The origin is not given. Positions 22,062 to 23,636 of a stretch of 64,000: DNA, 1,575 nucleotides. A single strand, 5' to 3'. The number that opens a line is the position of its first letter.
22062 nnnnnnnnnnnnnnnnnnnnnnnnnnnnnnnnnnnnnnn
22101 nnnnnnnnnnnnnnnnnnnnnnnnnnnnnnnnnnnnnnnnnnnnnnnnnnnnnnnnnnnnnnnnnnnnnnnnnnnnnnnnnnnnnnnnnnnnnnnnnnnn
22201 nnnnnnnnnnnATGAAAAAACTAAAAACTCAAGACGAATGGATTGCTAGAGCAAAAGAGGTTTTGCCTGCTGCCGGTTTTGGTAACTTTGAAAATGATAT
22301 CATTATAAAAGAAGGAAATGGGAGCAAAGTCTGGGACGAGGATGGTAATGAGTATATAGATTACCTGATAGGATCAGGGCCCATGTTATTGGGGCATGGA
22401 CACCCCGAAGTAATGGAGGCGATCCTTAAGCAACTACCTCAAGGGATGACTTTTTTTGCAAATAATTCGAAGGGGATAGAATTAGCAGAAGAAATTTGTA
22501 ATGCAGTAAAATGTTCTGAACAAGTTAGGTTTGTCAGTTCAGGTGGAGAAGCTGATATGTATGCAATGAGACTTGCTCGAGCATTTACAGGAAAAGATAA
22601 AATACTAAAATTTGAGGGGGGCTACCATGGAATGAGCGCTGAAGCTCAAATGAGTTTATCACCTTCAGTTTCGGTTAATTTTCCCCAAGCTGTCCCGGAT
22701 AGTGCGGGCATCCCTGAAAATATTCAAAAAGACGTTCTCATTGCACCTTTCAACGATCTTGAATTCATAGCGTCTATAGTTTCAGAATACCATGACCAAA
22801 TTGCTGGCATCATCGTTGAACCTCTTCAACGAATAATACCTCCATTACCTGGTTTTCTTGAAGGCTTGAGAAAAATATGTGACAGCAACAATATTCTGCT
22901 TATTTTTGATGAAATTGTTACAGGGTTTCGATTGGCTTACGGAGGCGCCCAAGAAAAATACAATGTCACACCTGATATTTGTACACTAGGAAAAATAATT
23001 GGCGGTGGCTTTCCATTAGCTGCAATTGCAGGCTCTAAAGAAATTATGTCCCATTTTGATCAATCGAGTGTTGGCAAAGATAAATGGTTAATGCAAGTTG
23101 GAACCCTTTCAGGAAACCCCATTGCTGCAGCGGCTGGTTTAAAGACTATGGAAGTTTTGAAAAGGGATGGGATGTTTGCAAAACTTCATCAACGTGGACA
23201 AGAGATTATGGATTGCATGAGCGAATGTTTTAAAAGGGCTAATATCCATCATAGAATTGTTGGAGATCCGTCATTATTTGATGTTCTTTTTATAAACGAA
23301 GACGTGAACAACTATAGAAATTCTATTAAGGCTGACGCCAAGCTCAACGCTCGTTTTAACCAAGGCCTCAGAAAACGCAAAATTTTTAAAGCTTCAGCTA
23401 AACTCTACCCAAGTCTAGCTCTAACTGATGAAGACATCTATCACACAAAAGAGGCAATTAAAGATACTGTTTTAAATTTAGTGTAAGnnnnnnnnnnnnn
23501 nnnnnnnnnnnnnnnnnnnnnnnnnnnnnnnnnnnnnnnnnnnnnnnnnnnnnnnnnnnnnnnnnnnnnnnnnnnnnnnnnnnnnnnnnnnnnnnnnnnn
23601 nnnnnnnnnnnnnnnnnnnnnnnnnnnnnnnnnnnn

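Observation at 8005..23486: LacI-linked ABC-transporter island with five SnoaL/NTF2-like genes and an unusual enzyme mix of unknown substrate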

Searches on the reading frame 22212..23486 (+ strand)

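Call 4: search_protein_families(library=pfam, proteins=[window:22212-23486:+])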
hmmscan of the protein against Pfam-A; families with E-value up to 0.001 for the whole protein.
window:22212-23486:+ (424 aa): 1 family
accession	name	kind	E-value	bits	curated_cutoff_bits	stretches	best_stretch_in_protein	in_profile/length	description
PF00202.27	Aminotran_3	-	3e-67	227.5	30.5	1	30-419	11-402/403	Aminotransferase class-III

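Call 5: search_protein_families(library=ncbifam, max_evalue=0.00001, proteins=[window:22212-23486:+])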
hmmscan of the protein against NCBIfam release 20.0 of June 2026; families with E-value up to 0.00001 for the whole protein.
window:22212-23486:+ (424 aa): 68 families (the best 25 are shown)
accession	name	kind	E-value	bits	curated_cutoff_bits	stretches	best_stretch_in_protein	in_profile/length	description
NF000818.0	PRK00062.1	subfamily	2.3e-115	385.7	398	1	28-420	34-424/429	glutamate-1-semialdehyde 2,1-aminomutase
TIGR00713.1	hemL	equivalog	1.5e-110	369.8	527.3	1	30-419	32-419/423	glutamate-1-semialdehyde 2,1-aminomutase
NF041362.1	GntE_guanitoxin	equivalog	1.3e-100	337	525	1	8-418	9-424/426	guanitoxin biosynthesis PLP-dependent transaminase GntE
NF009055.0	PRK12389.1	equivalog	1e-94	317.6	637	1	29-420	36-425/431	glutamate-1-semialdehyde 2,1-aminomutase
NF004856.0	PRK06209.1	equivalog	5.3e-70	236.2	486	1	31-419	43-412/450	glutamate-1-semialdehyde 2,1-aminomutase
NF001864.0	PRK00615.1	equivalog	3e-66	223.8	706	1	40-401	47-404/433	glutamate-1-semialdehyde aminotransferase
TIGR00707.1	argD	subfamily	3.3e-53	180.9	410.05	1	28-418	9-378/381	acetylornithine/succinylornithine family transaminase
NF005993.0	PRK08117.1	subfamily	2.5e-51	174.7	574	1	11-371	9-378/433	aspartate aminotransferase family protein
NF004426.0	PRK05769.1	equivalog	2.9e-50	171.3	552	1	8-420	18-437/441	acetyl ornithine aminotransferase family protein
NF002874.0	PRK03244.1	equivalog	3.4e-50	171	457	1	6-418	6-390/399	acetylornithine transaminase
NF003468.0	PRK05093.1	subfamily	1.7e-49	168.6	522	1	29-421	24-400/405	acetylornithine/succinyldiaminopimelate transaminase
TIGR03246.1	arg_catab_astC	subfamily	4e-46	157.8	609.95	1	29-420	18-393/397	acetylornithine/succinylornithine family transaminase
NF009047.0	PRK12381.1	subfamily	1.3e-45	155.9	630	1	29-360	22-343/406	bifunctional succinylornithine transaminase/acetylornithine transaminase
NF002797.0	PRK02936.1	equivalog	4.7e-44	150.7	496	1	29-420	12-377/385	acetylornithine transaminase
NF005453.0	PRK07046.1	subfamily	6.9e-44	150.2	425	1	29-366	58-391/453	transaminase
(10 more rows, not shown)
